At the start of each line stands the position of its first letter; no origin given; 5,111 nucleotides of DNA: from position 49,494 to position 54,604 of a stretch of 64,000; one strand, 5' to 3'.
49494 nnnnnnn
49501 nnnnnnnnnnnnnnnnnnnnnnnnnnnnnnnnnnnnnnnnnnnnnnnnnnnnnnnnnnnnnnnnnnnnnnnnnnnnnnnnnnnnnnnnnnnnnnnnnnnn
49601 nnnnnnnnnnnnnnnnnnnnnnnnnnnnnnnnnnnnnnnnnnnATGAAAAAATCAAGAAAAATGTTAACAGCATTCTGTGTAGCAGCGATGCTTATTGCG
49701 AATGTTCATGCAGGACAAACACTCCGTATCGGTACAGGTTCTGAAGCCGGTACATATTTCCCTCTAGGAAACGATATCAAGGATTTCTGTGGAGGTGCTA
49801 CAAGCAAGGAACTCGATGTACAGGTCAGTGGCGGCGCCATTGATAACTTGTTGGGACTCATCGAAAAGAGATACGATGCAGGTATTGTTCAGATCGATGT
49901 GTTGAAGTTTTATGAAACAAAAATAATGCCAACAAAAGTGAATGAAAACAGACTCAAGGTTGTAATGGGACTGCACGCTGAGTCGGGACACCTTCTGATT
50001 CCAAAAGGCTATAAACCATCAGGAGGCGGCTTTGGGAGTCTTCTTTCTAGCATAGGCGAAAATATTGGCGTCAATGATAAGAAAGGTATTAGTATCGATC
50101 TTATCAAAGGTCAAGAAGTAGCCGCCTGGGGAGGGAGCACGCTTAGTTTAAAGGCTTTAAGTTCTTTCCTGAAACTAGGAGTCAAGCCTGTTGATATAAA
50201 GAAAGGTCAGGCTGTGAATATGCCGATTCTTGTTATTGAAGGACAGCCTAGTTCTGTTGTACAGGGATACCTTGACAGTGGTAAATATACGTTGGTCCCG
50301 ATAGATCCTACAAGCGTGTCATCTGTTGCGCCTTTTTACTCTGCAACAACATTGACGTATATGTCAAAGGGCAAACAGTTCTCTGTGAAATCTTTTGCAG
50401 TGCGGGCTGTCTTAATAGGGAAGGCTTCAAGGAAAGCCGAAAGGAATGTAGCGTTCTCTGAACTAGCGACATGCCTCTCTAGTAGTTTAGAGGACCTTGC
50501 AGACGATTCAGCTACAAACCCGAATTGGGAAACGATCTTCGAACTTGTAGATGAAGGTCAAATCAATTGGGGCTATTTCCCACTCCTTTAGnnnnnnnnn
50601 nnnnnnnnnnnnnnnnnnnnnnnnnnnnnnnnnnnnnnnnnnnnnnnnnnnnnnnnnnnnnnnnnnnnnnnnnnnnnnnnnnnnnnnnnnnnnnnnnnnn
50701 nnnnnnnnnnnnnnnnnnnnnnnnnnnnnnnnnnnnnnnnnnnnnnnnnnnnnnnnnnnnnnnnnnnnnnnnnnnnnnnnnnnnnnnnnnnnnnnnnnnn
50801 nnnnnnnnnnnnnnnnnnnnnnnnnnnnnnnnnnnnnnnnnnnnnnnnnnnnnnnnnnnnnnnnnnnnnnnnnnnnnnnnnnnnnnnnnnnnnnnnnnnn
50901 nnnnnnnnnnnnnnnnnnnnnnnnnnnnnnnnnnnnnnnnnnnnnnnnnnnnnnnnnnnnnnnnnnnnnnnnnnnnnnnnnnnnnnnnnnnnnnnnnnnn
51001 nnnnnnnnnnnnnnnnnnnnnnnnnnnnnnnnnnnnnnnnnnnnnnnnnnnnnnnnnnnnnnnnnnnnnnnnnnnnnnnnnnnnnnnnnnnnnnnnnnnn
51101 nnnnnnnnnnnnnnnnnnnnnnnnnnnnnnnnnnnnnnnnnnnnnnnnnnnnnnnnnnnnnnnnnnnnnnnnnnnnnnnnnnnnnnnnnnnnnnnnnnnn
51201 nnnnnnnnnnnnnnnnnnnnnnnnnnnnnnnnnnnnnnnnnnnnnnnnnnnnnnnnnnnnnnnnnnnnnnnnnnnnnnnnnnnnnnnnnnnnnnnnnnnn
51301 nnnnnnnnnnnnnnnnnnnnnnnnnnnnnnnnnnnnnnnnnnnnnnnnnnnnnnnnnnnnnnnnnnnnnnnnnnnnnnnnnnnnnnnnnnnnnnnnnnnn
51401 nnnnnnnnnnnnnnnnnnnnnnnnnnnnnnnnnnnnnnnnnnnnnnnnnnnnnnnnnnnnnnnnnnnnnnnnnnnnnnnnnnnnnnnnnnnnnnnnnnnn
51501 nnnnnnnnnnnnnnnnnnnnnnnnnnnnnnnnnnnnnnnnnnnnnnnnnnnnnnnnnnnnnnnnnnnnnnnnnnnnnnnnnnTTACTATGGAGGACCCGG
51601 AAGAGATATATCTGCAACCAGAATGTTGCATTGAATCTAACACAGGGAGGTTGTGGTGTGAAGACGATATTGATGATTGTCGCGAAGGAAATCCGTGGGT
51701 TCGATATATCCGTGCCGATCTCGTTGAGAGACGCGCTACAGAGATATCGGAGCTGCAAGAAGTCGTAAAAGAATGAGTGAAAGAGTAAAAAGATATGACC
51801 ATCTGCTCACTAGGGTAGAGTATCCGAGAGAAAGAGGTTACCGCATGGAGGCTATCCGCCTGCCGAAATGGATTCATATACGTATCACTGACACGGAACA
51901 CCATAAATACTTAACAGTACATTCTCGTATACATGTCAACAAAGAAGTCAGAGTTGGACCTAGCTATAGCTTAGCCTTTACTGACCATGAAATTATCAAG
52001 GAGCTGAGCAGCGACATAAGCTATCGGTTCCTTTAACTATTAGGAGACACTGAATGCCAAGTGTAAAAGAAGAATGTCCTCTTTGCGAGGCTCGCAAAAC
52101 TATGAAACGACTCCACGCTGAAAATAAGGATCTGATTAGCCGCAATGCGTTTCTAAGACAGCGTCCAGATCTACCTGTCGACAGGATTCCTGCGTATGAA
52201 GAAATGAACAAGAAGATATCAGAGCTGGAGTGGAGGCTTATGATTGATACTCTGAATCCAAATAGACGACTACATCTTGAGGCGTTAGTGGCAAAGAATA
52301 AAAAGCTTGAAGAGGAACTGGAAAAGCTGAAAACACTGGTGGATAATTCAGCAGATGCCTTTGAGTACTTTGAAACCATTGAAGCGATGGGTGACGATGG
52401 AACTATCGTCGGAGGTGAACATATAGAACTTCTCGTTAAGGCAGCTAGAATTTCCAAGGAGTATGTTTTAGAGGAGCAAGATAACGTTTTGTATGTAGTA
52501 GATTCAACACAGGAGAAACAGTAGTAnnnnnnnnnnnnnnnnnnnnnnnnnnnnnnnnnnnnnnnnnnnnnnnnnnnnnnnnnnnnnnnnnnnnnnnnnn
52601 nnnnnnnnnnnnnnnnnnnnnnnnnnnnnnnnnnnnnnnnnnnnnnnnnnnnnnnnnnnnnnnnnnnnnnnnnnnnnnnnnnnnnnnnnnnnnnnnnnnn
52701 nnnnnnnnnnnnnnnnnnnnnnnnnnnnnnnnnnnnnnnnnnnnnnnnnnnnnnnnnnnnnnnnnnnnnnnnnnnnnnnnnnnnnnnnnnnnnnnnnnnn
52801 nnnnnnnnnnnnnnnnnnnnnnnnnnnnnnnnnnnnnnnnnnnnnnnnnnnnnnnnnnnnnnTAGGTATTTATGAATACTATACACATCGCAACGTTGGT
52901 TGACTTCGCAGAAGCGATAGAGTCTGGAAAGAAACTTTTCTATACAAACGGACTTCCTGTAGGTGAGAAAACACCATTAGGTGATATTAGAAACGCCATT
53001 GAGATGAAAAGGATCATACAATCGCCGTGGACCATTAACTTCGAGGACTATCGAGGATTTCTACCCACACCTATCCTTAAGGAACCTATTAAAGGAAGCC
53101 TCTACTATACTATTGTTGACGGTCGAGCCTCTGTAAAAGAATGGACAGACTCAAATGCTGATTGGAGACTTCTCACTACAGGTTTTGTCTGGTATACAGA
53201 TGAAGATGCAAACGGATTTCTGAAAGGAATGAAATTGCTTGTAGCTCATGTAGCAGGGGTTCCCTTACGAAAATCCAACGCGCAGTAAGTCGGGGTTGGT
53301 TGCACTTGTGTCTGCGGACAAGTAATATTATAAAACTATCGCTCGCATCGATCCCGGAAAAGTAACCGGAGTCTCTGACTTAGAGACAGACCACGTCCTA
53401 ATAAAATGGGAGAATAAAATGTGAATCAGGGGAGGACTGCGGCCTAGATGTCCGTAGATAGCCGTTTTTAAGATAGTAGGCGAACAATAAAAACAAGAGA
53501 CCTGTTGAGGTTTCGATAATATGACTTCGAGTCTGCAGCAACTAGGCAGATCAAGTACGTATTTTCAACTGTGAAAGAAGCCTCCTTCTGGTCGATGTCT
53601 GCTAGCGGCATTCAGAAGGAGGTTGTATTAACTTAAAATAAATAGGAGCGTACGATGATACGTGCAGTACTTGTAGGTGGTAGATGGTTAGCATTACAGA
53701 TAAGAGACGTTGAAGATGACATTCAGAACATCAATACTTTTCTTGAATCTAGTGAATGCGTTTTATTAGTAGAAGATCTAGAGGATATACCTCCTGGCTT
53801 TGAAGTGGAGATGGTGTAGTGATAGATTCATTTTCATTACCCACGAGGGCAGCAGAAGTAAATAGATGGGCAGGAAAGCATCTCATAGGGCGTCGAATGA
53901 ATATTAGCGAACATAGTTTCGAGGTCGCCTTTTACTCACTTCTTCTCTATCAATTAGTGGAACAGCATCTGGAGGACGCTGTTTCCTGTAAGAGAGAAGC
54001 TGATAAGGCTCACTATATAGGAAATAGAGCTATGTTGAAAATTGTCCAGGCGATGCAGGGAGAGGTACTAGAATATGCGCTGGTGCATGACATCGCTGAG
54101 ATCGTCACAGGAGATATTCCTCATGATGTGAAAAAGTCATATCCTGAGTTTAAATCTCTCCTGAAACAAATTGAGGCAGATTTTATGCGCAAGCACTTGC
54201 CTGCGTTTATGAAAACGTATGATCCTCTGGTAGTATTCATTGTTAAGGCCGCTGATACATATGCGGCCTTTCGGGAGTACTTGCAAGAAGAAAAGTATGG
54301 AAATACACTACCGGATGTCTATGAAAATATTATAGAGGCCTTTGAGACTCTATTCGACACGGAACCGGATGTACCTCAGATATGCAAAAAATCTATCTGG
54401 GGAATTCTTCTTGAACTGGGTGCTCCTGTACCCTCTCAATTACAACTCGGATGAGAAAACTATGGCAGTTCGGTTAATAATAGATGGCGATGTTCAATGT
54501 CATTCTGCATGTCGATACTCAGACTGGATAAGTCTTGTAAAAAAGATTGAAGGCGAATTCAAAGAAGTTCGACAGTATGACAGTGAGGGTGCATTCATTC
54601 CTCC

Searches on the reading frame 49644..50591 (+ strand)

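Call 12: search_protein_families(library=phrogs, proteins=[window:49644-50591:+], max_evalue=0.01)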
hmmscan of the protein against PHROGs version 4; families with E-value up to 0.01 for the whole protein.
window:49644-50591:+ (315 aa): 1 family
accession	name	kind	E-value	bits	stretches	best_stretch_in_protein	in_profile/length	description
phrog_6856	-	unknown function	1e-16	62.1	1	5-183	2-163/288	-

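Call 66: search_protein_families(library=pfam, proteins=[window:49644-50591:+], max_evalue=0.01)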
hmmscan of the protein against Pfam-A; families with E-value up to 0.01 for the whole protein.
window:49644-50591:+ (315 aa): 1 family
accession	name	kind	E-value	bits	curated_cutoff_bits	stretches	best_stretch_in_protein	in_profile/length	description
PF16868.10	NMT1_3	-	2.9e-07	30.8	27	1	29-258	1-230/289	NMT1-like family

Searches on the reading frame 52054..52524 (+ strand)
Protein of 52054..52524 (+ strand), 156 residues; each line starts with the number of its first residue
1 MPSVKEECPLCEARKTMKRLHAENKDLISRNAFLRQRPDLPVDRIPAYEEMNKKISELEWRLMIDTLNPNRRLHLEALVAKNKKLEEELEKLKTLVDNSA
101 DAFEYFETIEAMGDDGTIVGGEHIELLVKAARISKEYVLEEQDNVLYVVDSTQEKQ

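Call 12: search_protein_families(library=phrogs, proteins=[window:52054-52524:+], max_evalue=0.01)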
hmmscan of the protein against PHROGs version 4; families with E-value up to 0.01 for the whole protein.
window:52054-52524:+ (156 aa): 1 family
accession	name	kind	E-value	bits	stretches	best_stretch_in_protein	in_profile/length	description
phrog_7582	-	unknown function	0.0015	19.2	1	27-52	115-140/197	-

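Call 66: search_protein_families(library=pfam, proteins=[window:52054-52524:+], max_evalue=0.01)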
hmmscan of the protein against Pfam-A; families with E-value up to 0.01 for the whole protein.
window:52054-52524:+ (156 aa): 0 families

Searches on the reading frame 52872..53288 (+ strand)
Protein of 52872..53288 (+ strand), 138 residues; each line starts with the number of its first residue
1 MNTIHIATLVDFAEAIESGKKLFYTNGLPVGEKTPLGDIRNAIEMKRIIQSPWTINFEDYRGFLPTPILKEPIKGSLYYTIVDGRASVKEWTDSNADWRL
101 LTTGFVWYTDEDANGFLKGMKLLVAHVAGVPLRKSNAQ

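Call 12: search_protein_families(library=phrogs, proteins=[window:52872-53288:+], max_evalue=0.01)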
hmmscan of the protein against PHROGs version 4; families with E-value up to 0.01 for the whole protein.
window:52872-53288:+ (138 aa): 1 family
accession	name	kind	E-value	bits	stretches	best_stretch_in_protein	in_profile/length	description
phrog_18768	-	unknown function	0.002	19.2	1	64-114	66-119/131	-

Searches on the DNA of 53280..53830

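Call 70: search_rna_families(source=window, start=53280, end=53830, threshold=evalue, max_evalue=5)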
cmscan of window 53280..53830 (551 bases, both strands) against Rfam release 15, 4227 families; matches with E-value up to 5: 2.
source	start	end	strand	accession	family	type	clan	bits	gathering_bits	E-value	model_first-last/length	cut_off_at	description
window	53648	53710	+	RF00201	snoZ278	Gene; snRNA; snoRNA; CD-box;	-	14.7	36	4.1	1-115/115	no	Small nucleolar RNA Z278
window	53371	53474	+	RF00428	SNORA38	Gene; snRNA; snoRNA; HACA-box;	-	13.4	60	4.4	1-131/131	no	Small nucleolar RNA SNORA38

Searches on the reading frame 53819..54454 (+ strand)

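Call 65: search_protein_families(library=phrogs, proteins=[window:53819-54454:+], max_evalue=0.001)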
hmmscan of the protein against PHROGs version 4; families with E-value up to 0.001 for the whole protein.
window:53819-54454:+ (211 aa): 6 families
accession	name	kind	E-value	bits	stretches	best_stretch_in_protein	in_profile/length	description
phrog_7076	-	DNA, RNA and nucleotide metabolism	1.7e-18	68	1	10-171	11-151/188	dATP triphosphohydrolase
phrog_6047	-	unknown function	3.8e-08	34.6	1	72-123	43-94/186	-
phrog_318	-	other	1.5e-06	29.1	1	15-130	131-206/296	deoxyribonucleoside 5' monophosphate phosphatase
phrog_38769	-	unknown function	0.00027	21.6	1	75-126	51-102/198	-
phrog_8467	-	other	0.00037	21.2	1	83-126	83-126/195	deoxyribonucleoside 5' monophosphate phosphatase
phrog_20276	-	unknown function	0.00043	21.6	0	76-120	55-99/103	-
